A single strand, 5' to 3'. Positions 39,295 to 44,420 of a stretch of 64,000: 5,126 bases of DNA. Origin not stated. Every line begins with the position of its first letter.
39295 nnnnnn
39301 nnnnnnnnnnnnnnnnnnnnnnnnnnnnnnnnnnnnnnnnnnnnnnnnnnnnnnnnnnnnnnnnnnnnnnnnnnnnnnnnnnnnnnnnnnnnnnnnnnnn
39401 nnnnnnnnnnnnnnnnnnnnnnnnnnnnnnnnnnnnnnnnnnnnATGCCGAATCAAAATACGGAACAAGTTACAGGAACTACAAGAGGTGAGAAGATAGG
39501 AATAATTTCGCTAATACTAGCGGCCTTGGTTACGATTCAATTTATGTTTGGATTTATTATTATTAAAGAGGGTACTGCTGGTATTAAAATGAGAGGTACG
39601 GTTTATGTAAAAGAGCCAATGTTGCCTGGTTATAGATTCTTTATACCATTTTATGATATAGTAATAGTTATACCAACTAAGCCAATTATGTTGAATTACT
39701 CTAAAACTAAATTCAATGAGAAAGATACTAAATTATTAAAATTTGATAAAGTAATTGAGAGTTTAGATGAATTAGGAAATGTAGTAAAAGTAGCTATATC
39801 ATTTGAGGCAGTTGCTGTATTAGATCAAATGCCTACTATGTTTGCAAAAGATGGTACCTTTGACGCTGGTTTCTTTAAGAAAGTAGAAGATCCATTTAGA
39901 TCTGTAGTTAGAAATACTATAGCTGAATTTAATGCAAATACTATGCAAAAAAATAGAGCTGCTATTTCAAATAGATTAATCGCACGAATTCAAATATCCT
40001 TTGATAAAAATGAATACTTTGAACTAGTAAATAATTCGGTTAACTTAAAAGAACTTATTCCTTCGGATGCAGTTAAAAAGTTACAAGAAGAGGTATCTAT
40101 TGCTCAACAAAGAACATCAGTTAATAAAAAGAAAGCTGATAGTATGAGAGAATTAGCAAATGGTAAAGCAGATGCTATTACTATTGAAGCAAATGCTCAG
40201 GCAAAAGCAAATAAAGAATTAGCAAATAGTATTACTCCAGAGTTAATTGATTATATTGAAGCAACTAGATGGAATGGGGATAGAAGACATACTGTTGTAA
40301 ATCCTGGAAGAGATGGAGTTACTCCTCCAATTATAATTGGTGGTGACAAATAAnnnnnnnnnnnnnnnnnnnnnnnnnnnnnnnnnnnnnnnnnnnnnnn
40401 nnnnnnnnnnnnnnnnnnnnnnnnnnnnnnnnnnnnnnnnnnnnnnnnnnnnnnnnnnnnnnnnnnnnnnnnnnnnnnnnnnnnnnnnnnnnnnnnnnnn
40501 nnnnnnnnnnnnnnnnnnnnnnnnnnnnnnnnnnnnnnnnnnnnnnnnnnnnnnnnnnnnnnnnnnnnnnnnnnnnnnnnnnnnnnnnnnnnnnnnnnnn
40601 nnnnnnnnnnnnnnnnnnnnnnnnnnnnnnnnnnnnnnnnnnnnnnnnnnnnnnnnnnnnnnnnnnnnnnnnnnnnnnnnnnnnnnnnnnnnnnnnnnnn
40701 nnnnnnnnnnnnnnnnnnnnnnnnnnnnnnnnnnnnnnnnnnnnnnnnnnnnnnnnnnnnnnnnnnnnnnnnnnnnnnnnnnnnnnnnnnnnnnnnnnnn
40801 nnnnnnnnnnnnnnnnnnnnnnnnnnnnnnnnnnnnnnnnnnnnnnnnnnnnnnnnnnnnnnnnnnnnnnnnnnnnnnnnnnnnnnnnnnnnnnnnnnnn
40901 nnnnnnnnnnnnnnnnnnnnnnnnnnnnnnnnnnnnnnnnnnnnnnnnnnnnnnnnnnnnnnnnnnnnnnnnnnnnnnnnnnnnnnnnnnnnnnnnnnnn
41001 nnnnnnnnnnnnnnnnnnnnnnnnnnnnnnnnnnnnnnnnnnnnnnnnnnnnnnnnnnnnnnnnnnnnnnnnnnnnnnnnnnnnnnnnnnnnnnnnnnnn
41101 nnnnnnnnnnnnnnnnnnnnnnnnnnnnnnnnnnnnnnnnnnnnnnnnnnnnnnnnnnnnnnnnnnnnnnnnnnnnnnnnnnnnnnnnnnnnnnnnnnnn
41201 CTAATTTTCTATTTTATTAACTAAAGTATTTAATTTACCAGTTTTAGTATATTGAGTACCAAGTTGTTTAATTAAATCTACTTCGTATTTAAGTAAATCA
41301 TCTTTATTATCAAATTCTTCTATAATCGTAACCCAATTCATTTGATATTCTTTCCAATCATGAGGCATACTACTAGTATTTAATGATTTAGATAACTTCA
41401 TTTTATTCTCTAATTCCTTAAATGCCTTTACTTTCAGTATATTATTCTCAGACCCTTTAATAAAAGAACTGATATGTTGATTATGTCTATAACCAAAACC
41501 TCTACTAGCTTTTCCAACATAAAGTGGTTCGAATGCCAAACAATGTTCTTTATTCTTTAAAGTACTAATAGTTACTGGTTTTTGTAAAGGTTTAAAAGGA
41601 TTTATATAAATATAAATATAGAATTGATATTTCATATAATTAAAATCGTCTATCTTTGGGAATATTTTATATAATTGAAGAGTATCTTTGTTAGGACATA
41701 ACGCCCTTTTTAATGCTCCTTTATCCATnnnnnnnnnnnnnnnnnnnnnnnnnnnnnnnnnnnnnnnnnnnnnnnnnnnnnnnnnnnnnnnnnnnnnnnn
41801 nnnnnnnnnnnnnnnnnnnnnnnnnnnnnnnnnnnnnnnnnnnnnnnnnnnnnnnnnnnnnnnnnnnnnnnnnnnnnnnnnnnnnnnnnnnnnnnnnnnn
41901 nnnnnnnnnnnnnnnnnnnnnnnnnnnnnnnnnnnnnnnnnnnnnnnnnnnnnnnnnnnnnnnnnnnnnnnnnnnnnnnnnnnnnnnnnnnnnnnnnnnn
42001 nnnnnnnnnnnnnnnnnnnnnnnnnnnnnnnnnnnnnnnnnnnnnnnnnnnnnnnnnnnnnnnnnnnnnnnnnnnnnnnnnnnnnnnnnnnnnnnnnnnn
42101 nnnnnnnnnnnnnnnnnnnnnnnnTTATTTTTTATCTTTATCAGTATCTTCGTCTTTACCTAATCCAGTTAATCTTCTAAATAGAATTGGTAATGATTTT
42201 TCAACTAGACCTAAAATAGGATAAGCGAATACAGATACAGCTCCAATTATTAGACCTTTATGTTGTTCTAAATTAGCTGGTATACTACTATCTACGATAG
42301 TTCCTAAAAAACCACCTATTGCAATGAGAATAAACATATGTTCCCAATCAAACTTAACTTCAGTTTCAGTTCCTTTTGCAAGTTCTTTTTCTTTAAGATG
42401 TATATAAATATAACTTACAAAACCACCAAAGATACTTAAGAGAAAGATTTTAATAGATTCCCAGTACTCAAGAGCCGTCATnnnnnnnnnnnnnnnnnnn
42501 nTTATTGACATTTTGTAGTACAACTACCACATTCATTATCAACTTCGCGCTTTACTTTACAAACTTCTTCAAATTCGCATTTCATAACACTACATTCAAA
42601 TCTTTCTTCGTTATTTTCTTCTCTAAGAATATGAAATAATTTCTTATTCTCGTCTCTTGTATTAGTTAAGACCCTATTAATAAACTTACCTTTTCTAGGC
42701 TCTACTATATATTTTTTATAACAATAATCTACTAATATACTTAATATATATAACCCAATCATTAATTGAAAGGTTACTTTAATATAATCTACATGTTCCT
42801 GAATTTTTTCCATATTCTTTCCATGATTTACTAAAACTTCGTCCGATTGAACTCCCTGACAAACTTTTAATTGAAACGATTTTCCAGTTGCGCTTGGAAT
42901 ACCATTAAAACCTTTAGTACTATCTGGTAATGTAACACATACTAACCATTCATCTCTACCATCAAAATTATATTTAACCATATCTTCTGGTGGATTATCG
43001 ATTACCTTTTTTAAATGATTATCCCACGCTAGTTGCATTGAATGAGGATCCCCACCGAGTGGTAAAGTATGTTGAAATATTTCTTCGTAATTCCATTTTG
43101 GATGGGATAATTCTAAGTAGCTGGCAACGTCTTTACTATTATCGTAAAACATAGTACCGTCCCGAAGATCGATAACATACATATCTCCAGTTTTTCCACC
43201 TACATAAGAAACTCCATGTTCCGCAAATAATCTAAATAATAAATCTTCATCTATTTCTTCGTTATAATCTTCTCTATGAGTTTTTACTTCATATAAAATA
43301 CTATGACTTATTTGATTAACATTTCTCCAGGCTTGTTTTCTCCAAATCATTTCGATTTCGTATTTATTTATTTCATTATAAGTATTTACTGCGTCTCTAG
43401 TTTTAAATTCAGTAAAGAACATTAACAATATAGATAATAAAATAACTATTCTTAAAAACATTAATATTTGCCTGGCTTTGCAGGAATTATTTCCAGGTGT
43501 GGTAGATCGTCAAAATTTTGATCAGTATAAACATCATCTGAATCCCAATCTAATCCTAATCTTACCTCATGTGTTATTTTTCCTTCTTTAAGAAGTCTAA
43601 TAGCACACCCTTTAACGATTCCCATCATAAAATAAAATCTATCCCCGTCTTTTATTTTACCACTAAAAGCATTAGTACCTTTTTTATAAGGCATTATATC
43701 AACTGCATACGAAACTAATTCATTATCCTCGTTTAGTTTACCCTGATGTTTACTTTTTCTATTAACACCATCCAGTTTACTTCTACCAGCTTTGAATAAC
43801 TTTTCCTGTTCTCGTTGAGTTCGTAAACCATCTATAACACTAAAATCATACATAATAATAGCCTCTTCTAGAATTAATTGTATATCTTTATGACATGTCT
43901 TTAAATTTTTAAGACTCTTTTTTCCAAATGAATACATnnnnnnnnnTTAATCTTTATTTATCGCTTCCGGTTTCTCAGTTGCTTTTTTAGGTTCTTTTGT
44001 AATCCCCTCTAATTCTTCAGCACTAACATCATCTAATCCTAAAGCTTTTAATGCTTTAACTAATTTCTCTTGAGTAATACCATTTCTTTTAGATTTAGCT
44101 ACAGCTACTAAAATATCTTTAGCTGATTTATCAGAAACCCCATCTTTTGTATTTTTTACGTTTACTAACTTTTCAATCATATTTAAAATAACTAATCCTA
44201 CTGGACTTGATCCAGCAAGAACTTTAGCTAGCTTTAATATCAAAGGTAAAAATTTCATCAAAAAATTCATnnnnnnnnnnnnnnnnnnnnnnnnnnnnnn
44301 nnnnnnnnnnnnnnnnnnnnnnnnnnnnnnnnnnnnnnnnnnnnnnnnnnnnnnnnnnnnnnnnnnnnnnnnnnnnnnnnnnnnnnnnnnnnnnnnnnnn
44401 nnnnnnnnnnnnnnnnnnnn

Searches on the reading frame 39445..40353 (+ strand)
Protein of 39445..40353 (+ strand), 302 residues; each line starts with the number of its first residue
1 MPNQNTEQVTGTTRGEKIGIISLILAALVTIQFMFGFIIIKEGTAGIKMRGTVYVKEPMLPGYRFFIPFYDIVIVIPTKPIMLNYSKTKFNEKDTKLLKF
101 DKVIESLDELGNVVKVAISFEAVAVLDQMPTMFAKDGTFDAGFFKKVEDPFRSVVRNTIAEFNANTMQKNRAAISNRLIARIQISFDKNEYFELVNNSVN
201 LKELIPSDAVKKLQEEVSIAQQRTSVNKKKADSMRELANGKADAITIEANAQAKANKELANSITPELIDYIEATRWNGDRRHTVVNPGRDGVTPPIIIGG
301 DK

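Call 10: search_protein_families(library=phrogs, proteins=[window:39445-40353:+], max_evalue=0.01)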
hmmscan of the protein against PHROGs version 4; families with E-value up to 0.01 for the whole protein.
window:39445-40353:+ (302 aa): 1 family
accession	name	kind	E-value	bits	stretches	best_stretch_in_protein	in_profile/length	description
phrog_200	-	other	2.4e-27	97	1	12-295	75-356/379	lipoprotein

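Call 43: search_protein_families(library=pfam, proteins=[window:39445-40353:+], max_evalue=0.01)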
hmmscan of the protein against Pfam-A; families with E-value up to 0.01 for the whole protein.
window:39445-40353:+ (302 aa): 1 family
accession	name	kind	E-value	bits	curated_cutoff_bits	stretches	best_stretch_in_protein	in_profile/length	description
PF01145.31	Band_7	-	1.9e-09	38.3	23.6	1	39-231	2-172/176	SPFH domain / Band 7 family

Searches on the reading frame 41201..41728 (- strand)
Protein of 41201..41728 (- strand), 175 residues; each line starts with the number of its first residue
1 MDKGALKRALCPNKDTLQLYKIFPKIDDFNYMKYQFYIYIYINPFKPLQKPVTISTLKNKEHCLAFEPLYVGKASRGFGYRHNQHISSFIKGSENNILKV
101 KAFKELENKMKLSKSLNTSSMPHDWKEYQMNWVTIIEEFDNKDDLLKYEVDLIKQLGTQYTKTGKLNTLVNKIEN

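Call 10: search_protein_families(library=phrogs, proteins=[window:41201-41728:-], max_evalue=0.01)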
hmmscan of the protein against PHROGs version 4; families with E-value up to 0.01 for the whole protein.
window:41201-41728:- (175 aa): 0 families

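Call 43: search_protein_families(library=pfam, proteins=[window:41201-41728:-], max_evalue=0.01)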
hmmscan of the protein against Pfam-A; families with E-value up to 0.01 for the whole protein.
window:41201-41728:- (175 aa): 1 family
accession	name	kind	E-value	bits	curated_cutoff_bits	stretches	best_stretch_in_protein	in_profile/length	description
PF23988.1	DUF7309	-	0.0061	16.4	27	1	90-162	41-111/170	Domain of unknown function (DUF7309)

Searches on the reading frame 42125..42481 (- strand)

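Call 10: search_protein_families(library=phrogs, proteins=[window:42125-42481:-], max_evalue=0.01)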
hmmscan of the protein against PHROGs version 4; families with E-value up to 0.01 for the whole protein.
window:42125-42481:- (118 aa): 1 family
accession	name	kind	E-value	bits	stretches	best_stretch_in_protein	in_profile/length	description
phrog_785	-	lysis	0.0015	19.2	1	3-63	11-61/107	holin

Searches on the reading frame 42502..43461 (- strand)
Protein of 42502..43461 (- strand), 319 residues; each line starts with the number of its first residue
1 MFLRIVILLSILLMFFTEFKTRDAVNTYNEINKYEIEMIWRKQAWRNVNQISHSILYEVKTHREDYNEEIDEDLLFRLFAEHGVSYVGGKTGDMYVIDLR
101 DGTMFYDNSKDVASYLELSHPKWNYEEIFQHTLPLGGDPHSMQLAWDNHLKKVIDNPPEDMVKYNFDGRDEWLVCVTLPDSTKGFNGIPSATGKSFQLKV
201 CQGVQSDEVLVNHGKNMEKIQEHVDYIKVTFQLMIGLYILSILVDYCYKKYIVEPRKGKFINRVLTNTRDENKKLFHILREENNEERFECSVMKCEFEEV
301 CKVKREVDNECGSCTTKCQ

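Call 5: search_protein_families(library=pfam, proteins=[window:42502-43461:-], max_evalue=0.1)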
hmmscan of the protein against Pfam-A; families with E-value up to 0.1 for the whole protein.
window:42502-43461:- (319 aa): 1 family
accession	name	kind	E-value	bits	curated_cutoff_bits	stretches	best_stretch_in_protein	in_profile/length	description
PF23064.1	CUB_M02D8_5_5th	-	0.063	13.8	27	0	67-112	61-106/112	M02D8_5-like, fifth CUB domain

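Call 7: search_protein_families(library=phrogs, proteins=[window:42502-43461:-], max_evalue=0.01)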
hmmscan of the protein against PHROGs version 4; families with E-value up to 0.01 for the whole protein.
window:42502-43461:- (319 aa): 0 families

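Call 68: search_protein_families(library=ncbifam, proteins=[window:42502-43461:-], max_evalue=0.1)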
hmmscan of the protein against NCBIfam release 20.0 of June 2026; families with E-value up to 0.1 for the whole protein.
window:42502-43461:- (319 aa): 0 families

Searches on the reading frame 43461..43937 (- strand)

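Call 5: search_protein_families(library=pfam, proteins=[window:43461-43937:-], max_evalue=0.1)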
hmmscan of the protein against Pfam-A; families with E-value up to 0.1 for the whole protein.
window:43461-43937:- (158 aa): 0 families

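Call 7: search_protein_families(library=phrogs, proteins=[window:43461-43937:-], max_evalue=0.01)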
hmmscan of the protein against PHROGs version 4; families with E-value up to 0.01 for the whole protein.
window:43461-43937:- (158 aa): 1 family
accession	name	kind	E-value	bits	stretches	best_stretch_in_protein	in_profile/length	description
phrog_465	-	lysis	5.3e-25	89.3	1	1-151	42-166/292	endolysin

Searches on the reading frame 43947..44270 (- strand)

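Call 5: search_protein_families(library=pfam, proteins=[window:43947-44270:-], max_evalue=0.1)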
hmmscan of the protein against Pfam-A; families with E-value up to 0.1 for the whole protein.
window:43947-44270:- (107 aa): 1 family
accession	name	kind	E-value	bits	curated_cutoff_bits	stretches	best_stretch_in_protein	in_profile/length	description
PF04182.18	B-block_TFIIIC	-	0.0034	17.8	22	1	50-75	4-29/73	B-block binding subunit of TFIIIC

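Call 7: search_protein_families(library=phrogs, proteins=[window:43947-44270:-], max_evalue=0.01)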
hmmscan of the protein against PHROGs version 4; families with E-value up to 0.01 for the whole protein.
window:43947-44270:- (107 aa): 0 families

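Call 68: search_protein_families(library=ncbifam, proteins=[window:43947-44270:-], max_evalue=0.1)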
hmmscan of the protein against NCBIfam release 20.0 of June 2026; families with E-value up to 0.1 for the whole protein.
window:43947-44270:- (107 aa): 0 families
